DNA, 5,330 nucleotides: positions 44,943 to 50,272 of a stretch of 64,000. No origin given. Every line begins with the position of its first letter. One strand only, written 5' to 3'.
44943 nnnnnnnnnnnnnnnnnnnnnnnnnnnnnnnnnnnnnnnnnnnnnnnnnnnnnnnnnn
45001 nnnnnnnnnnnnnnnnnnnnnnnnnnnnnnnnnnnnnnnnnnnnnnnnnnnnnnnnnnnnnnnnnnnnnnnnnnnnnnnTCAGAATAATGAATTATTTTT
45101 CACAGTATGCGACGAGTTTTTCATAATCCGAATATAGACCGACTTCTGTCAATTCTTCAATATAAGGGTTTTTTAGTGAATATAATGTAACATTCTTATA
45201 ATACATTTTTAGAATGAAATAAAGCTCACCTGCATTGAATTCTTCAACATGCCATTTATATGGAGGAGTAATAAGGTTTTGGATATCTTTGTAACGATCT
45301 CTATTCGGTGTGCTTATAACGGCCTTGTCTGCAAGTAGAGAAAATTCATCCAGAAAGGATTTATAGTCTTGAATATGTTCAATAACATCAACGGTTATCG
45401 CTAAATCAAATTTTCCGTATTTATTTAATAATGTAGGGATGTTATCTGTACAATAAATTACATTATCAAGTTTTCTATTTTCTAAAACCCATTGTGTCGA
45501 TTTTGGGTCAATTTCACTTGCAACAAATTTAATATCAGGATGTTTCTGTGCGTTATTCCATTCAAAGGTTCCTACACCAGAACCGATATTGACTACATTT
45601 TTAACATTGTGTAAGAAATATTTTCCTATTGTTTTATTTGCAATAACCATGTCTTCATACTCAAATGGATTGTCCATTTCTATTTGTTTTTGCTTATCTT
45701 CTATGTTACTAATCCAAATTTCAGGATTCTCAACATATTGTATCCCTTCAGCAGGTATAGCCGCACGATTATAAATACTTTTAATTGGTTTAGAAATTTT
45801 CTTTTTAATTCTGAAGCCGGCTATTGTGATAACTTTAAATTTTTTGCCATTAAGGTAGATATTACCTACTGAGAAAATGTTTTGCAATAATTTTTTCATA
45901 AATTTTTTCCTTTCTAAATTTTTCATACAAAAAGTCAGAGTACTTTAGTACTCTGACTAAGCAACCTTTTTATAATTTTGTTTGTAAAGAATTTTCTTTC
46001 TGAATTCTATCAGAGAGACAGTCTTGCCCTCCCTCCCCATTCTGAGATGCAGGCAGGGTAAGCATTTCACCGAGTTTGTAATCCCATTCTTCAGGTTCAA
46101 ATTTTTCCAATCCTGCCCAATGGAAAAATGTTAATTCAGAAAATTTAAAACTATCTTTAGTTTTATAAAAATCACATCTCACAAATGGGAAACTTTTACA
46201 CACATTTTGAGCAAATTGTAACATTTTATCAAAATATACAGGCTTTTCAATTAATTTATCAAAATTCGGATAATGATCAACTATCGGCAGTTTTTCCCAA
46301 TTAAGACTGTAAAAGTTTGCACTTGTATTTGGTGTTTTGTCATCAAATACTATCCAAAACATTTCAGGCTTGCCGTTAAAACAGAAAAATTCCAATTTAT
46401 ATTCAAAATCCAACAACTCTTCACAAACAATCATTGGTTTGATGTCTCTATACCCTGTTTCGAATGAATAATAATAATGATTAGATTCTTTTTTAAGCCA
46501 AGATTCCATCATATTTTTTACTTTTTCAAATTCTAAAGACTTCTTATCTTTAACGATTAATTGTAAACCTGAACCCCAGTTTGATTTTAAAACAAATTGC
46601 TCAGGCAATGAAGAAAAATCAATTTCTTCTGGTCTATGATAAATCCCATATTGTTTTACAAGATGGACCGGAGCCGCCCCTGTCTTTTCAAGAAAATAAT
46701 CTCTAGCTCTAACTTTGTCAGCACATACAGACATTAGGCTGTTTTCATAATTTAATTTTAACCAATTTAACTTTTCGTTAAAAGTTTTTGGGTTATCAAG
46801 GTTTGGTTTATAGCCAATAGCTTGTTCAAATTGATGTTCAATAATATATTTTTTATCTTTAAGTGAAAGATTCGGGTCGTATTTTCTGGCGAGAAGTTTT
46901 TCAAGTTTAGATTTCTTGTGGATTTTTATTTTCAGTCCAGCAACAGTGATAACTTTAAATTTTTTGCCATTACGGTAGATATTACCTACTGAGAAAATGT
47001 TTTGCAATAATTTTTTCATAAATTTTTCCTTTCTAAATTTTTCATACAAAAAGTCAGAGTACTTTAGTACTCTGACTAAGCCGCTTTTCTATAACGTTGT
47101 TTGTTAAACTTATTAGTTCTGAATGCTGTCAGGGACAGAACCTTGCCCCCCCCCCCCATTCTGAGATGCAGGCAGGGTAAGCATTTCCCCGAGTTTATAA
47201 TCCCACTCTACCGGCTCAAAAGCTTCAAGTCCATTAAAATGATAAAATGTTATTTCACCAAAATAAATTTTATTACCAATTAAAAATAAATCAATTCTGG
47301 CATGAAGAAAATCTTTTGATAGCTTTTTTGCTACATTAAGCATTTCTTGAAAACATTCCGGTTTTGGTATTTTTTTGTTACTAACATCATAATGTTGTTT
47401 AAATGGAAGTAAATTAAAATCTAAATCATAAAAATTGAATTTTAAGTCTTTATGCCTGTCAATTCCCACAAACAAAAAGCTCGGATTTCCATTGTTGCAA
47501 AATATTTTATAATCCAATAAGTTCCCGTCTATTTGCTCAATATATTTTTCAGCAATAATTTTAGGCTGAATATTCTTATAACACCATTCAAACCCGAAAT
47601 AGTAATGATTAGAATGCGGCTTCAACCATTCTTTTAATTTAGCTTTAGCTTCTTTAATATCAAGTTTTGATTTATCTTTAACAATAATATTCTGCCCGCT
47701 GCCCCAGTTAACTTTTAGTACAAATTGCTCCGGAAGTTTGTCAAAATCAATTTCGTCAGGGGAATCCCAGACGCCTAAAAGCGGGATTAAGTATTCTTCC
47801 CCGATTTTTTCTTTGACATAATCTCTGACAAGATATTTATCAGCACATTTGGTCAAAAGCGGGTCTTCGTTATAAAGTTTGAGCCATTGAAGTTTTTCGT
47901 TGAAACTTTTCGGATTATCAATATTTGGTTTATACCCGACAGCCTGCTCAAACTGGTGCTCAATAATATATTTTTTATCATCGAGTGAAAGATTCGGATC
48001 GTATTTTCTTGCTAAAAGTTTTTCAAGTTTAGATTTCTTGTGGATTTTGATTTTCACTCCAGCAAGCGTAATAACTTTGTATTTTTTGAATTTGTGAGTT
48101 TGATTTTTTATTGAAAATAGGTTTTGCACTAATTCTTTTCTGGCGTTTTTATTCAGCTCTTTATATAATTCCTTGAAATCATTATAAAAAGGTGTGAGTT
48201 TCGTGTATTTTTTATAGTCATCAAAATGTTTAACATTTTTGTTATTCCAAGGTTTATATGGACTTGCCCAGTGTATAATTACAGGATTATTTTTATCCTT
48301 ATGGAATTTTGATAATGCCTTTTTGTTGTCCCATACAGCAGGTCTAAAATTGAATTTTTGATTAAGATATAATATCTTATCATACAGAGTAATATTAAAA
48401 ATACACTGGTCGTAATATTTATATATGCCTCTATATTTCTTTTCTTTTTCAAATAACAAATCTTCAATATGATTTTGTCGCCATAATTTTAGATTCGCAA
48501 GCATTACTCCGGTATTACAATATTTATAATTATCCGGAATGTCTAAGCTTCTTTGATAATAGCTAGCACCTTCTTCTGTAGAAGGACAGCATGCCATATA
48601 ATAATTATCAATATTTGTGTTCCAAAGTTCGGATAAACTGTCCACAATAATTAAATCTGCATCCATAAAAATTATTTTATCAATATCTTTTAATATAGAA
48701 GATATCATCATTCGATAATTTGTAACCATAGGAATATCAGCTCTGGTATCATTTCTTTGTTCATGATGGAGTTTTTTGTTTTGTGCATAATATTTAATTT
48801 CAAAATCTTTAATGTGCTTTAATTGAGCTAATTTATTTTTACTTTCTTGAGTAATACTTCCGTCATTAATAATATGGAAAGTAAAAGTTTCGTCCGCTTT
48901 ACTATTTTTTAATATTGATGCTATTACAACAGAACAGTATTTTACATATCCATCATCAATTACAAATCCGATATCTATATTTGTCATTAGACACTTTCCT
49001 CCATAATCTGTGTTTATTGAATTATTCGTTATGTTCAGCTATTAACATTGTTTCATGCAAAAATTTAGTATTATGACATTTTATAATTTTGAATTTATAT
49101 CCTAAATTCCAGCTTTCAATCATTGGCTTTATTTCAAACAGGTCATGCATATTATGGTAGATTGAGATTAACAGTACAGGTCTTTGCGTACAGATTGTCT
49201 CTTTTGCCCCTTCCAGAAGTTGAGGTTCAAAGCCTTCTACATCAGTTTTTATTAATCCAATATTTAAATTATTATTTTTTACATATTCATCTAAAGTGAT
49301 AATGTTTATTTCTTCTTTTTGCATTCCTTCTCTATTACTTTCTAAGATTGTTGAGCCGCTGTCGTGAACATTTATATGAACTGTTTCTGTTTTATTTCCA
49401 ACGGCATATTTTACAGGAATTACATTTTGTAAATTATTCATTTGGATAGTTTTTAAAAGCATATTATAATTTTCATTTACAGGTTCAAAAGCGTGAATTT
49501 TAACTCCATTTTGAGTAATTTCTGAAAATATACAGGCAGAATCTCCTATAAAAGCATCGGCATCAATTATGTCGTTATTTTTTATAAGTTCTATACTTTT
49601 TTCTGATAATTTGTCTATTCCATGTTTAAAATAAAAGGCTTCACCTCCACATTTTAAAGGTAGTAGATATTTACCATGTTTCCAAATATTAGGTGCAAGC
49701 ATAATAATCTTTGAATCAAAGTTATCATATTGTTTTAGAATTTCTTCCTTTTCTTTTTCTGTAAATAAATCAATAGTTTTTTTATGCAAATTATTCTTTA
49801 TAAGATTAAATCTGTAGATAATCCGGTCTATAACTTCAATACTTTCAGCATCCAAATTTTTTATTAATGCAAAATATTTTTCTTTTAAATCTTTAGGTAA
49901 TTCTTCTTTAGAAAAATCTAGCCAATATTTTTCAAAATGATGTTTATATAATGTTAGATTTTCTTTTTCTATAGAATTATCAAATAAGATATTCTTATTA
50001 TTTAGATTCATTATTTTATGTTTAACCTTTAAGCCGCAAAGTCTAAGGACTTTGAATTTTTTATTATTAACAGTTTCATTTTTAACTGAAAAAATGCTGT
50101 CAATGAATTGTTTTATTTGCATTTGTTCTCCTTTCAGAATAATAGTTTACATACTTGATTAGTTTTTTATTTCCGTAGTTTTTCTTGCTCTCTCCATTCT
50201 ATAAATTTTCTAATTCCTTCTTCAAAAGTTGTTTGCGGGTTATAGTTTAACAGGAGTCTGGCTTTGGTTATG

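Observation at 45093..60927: Portable ~30-aa basic module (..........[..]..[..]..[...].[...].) on 10-11 glycan enzymes of five unrelated folds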

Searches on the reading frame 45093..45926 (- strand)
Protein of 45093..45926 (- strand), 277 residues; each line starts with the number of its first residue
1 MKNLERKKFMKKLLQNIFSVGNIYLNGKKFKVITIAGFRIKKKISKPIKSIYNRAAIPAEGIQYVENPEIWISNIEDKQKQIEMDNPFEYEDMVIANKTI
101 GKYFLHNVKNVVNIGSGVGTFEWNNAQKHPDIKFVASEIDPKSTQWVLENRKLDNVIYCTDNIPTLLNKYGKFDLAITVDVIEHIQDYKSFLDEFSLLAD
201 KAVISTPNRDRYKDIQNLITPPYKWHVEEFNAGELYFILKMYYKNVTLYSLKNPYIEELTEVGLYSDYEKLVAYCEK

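Call 3: search_protein_families(library=pfam, proteins=[window:45093-45926:-], max_evalue=0.01)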
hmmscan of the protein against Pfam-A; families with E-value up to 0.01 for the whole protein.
window:45093-45926:- (277 aa): 7 families
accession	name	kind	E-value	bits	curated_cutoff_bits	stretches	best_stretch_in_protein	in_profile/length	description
PF13489.12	Methyltransf_23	-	1.3e-07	31.9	27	1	106-215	21-127/164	Methyltransferase domain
PF08242.18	Methyltransf_12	-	1.8e-05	25.8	30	1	113-196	2-89/98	Methyltransferase domain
PF13847.12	Methyltransf_31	-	4.4e-05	23.7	27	1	109-201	5-104/145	Methyltransferase domain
PF02390.23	Methyltransf_4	-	8.9e-05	22.5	24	1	110-169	4-66/173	Putative methyltransferase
PF02475.24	TRM5-TYW2_MTfase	-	0.0012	19.2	28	1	109-204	38-133/164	TRM5/TYW2 methyltransferase domain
PF13649.12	Methyltransf_25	-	0.0018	19.3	27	1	111-195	1-89/97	Methyltransferase domain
PF08241.18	Methyltransf_11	-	0.0022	19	21.2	1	113-195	2-83/95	Methyltransferase domain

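Call 62: search_protein_families(library=ncbifam, proteins=[window:45093-45926:-], max_evalue=1)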
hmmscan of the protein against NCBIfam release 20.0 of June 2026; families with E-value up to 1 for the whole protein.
window:45093-45926:- (277 aa): 10 families
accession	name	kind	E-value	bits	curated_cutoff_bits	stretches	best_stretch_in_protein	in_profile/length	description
TIGR01983.1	UbiG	equivalog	1.8e-05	24.1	102.95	1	108-211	50-158/228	bifunctional 2-polyprenyl-6-hydroxyphenol methylase/3-demethylubiquinol 3-O-methyltransferase UbiG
NF006138.0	PRK08287.1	equivalog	0.00022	21.1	210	1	99-152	23-76/189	decarboxylating cobalt-precorrin-6B (C(15))-methyltransferase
TIGR02072.1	BioC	equivalog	0.00048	20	184.95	1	108-220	35-148/244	malonyl-ACP O-methyltransferase BioC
NF047824.1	tRNAwyosineTaw2Meth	equivalog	0.0012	18.5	350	1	108-205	94-190/245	tRNA(Phe) (4-demethylwyosine(37)-C(7)) aminocarboxypropyltransferase Taw2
NF010719.0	PRK14121.1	equivalog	0.0037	16.3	402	1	64-156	81-171/396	tRNA (guanosine(46)-N7)-methyltransferase TrmB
TIGR03534.1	RF_mod_PrmC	equivalog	0.0078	15.7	199.1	1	107-175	88-159/253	peptide chain release factor N(5)-glutamine methyltransferase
NF001080.0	PRK00121.2-2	equivalog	0.01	15.1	132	1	103-164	41-106/224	tRNA (guanosine(46)-N7)-methyltransferase TrmB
TIGR00091.1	TIGR00091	equivalog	0.011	15.1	112.65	1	111-147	20-56/194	tRNA (guanosine(46)-N7)-methyltransferase TrmB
NF003380.0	PRK04457.1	equivalog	0.029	13.4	304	1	80-143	42-105/265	polyamine aminopropyltransferase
TIGR02081.1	metW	equivalog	0.049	13.2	189.5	1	168-212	69-115/194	methionine biosynthesis protein MetW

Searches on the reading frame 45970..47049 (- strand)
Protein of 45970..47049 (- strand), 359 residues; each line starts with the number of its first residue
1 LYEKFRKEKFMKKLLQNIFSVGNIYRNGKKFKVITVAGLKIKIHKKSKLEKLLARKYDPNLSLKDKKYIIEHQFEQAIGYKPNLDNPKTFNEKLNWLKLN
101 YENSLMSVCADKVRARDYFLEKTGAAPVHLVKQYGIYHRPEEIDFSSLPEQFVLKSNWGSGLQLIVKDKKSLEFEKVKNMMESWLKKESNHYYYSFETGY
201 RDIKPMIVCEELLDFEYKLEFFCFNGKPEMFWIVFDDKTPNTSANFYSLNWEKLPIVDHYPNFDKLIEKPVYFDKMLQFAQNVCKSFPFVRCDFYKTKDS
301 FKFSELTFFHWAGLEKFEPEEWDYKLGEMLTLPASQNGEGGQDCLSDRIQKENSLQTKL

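Call 3: search_protein_families(library=pfam, proteins=[window:45970-47049:-], max_evalue=0.01)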
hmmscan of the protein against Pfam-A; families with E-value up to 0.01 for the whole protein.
window:45970-47049:- (359 aa): 1 family
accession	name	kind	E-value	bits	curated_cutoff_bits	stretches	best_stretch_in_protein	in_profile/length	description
PF14305.11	ATPgrasp_TupA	-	2.2e-41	142.4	25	1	92-330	1-240/241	TupA-like ATPgrasp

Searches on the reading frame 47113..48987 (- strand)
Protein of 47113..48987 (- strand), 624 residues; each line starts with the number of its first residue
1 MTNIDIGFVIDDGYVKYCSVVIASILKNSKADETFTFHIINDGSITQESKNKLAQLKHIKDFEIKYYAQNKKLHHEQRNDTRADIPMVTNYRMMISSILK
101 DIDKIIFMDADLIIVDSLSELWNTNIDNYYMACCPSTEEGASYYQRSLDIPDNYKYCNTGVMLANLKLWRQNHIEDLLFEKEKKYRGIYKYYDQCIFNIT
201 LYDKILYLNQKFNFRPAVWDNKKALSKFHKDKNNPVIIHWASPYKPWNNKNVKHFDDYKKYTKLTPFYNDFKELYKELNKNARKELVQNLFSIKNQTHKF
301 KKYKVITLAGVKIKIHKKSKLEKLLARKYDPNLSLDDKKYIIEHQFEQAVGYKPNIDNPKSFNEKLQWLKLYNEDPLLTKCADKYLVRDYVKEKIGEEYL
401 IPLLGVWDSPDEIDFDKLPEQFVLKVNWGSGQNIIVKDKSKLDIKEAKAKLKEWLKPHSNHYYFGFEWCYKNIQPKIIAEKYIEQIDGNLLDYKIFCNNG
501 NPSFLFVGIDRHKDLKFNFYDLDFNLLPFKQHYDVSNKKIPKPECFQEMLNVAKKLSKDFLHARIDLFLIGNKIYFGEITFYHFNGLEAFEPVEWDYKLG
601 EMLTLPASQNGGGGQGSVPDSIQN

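Call 3: search_protein_families(library=pfam, proteins=[window:47113-48987:-], max_evalue=0.01)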
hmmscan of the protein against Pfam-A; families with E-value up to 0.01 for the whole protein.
window:47113-48987:- (624 aa): 3 families
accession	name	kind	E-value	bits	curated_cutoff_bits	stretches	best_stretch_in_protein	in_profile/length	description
PF14305.11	ATPgrasp_TupA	-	1.8e-61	208.2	25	1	364-603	1-240/241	TupA-like ATPgrasp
PF01501.26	Glyco_transf_8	-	7.6e-42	144.1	24.3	1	7-249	3-251/253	Glycosyl transferase family 8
PF18404.7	Glyco_transf_24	-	7.6e-08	32.5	25.7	1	14-186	12-171/268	Glucosyltransferase 24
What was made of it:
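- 48034..48135 (-): Tag in the linker of the GT8-ATP-grasp fusion (gene 47113-48987), aa 285-318. Pfam places GT8 at 7-249 and ATP-grasp at 364-603 (call 3).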

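Call 62: search_protein_families(library=ncbifam, proteins=[window:47113-48987:-], max_evalue=1)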
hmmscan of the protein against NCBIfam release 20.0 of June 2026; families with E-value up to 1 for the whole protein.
window:47113-48987:- (624 aa): 1 family
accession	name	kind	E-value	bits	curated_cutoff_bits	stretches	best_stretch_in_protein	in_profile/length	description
NF006899.0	PRK09382.1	equivalog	0.064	12.4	417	1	247-318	190-255/387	bifunctional 2-C-methyl-D-erythritol 4-phosphate cytidylyltransferase/2-C-methyl-D-erythritol 2,4-cyclodiphosphate synthase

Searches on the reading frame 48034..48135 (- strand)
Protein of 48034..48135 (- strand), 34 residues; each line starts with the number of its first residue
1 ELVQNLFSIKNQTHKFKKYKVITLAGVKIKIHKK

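Call 14: search_protein_representatives(alignment_id=A1)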
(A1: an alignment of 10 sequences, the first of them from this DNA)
Query: 10 sequences, 33 profile positions. Proteins with E-value up to 0.001 (for the whole library): 524; up to 1e-10: 11; up to 1e-30: 0. The best 150 are listed.
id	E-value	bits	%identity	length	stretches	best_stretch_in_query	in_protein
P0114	3.4e-24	100.3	-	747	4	3-33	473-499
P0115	1.8e-16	75.6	-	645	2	1-32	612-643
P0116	2.6e-13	65.5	-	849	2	1-33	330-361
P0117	2.2e-12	62.5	-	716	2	2-33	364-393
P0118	3.0e-12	62.1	-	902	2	2-32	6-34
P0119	2.0e-11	59.5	-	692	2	2-33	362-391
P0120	2.3e-11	59.3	-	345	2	1-29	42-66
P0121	5.1e-11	58.2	-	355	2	1-32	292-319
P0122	5.7e-11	58.0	-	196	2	3-32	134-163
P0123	8.6e-11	57.5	-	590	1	1-33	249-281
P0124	9.5e-11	57.3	-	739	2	1-33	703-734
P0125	1.1e-10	57.1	-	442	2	1-33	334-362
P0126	1.1e-10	57.1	-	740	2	1-31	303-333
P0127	1.2e-10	57.0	-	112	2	1-31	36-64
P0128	1.5e-10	56.7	-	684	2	3-32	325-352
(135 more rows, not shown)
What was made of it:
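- Real and widespread: 524 cluster representatives at E<=1e-3 in 1.84 billion proteins (call 14).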

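Call 25: search_protein_families(library=pfam, alignment_id=A4, max_evalue=0.0001)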
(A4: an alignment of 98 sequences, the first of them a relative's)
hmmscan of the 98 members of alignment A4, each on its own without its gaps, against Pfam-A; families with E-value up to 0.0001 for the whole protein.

A. member 1, P0114 (747 aa): 3 families
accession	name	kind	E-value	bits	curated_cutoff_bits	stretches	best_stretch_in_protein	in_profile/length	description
PF00534.26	Glycos_transf_1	-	2.7e-19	69.8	26.4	1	229-396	5-171/172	Glycosyl transferases group 1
PF13692.12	Glyco_trans_1_4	-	1.6e-14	54.8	27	1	240-380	2-139/142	Glycosyl transferases group 1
PF16994.11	Glyco_trans_4_5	-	2.8e-09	37.4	26.6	1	65-172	4-111/172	Glycosyl-transferase family 4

B. families by the number of members that match (of 98 scanned): 42 families (the first 25 are shown)
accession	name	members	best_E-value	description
PF00535.33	Glycos_transf_2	45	8e-74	Glycosyl transferase family 2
PF13641.12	Glyco_tranf_2_3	35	3.1e-19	Glycosyltransferase like family 2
PF10111.15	Glyco_tranf_2_2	34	5.1e-23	Glycosyltransferase like family 2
PF01501.26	Glyco_transf_8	26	1.3e-91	Glycosyl transferase family 8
PF18404.7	Glyco_transf_24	12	8.4e-23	Glucosyltransferase 24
PF14393.11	DUF4422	8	1.7e-70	Domain of unknown function (DUF4422)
PF05045.17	RgpF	5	8.1e-70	Rhamnan synthesis protein F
PF13704.12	Glyco_tranf_2_4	5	4.8e-16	Glycosyl transferase family 2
PF05050.19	Methyltransf_21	4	1.4e-33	Methyltransferase FkbM domain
PF14305.11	ATPgrasp_TupA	3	1.9e-61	TupA-like ATPgrasp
PF04230.19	PS_pyruv_trans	3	6.9e-36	Polysaccharide pyruvyl transferase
PF13692.12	Glyco_trans_1_4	2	1.1e-21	Glycosyl transferases group 1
PF00777.23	Glyco_transf_29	2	1.5e-21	Glycosyltransferase family 29 (sialyltransferase)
PF00534.26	Glycos_transf_1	2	1.4e-20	Glycosyl transferases group 1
PF16994.11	Glyco_trans_4_5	2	1.1e-10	Glycosyl-transferase family 4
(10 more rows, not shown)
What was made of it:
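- On Dockerin / cohesin system: 42 Pfam families were matched among 98 tagged representatives (call 25).
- Checked: The claim is more than borne out in other genomes (call 25).
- The glycan chemistries of tagged loci differ widely (call 25).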

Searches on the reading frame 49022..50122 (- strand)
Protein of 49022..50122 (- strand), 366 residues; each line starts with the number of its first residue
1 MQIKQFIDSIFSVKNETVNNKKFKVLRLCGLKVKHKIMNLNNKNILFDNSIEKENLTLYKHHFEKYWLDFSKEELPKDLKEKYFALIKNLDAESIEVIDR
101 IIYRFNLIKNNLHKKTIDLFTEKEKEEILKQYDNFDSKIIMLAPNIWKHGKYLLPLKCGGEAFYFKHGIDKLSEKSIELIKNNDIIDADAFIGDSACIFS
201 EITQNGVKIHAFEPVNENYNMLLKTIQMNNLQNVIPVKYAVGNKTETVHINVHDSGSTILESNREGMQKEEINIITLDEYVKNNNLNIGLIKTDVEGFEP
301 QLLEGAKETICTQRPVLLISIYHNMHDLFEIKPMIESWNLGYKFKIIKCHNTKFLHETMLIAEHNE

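Call 3: search_protein_families(library=pfam, proteins=[window:49022-50122:-], max_evalue=0.01)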
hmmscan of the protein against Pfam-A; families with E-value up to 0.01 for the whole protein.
window:49022-50122:- (366 aa): 1 family
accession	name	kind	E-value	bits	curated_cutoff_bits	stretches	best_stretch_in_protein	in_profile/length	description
PF05050.19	Methyltransf_21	-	1.7e-14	54.8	22.7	1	187-343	1-172/173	Methyltransferase FkbM domain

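Call 62: search_protein_families(library=ncbifam, proteins=[window:49022-50122:-], max_evalue=1)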
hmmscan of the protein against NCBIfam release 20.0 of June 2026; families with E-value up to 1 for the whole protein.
window:49022-50122:- (366 aa): 1 family
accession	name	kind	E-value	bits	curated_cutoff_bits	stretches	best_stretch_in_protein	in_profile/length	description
TIGR01444.1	fkbM_fam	subfamily_domain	3.2e-26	92.5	37.7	1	185-321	2-142/143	FkbM family methyltransferase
